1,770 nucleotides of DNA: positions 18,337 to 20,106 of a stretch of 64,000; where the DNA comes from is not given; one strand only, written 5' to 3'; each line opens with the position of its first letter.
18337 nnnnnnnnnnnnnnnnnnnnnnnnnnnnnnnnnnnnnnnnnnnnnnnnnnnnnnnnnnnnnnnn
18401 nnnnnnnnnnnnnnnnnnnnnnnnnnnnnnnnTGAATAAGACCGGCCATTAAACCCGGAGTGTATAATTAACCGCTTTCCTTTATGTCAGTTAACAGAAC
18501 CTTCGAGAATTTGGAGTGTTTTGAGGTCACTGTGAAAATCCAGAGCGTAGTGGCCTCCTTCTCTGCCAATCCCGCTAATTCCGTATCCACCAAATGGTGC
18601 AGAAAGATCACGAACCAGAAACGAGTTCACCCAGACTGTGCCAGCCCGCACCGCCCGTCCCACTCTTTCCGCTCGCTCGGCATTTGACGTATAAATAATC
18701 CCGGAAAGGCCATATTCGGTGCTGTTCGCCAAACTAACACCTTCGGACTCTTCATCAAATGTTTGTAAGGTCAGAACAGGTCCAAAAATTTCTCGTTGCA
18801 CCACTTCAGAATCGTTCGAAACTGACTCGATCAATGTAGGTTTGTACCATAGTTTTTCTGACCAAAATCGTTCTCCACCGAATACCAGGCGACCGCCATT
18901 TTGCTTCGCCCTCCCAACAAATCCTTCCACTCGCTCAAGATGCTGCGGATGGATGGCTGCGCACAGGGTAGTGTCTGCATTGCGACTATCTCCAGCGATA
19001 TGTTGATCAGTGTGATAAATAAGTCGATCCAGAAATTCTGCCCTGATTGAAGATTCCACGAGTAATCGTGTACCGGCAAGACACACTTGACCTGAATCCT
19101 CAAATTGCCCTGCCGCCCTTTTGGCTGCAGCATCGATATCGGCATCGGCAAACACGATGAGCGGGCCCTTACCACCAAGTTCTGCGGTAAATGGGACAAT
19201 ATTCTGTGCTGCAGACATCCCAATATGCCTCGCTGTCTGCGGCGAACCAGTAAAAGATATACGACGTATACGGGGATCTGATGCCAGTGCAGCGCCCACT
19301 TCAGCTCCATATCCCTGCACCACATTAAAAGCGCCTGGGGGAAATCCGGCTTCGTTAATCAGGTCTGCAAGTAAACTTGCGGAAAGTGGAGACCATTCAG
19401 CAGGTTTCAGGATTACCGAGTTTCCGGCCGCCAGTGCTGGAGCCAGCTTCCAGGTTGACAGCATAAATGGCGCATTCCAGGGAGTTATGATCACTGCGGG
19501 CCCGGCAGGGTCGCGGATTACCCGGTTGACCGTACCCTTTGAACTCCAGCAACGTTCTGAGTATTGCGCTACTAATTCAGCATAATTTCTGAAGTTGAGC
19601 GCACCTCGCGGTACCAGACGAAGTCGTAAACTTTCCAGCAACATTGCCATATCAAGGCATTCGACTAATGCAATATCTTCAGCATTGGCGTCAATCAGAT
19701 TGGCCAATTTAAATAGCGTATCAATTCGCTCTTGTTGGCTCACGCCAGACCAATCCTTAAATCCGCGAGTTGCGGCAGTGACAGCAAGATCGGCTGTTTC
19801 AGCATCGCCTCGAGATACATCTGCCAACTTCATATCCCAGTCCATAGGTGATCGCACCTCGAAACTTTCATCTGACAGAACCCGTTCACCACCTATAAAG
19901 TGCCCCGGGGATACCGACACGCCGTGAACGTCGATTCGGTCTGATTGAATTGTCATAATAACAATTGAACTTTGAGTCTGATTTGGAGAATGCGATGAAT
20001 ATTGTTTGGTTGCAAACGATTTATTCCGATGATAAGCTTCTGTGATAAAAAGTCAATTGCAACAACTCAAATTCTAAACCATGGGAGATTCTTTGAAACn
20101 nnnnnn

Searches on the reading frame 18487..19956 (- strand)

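Call 68: search_protein_families(library=pfam, proteins=[window:18487-19956:-], max_evalue=0.00001)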
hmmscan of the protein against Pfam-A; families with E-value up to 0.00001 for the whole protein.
window:18487-19956:- (489 aa): 1 family
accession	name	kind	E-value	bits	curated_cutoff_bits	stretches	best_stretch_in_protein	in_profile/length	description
PF00171.27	Aldedh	-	7.7e-142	473.5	23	1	30-480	7-460/461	Aldehyde dehydrogenase family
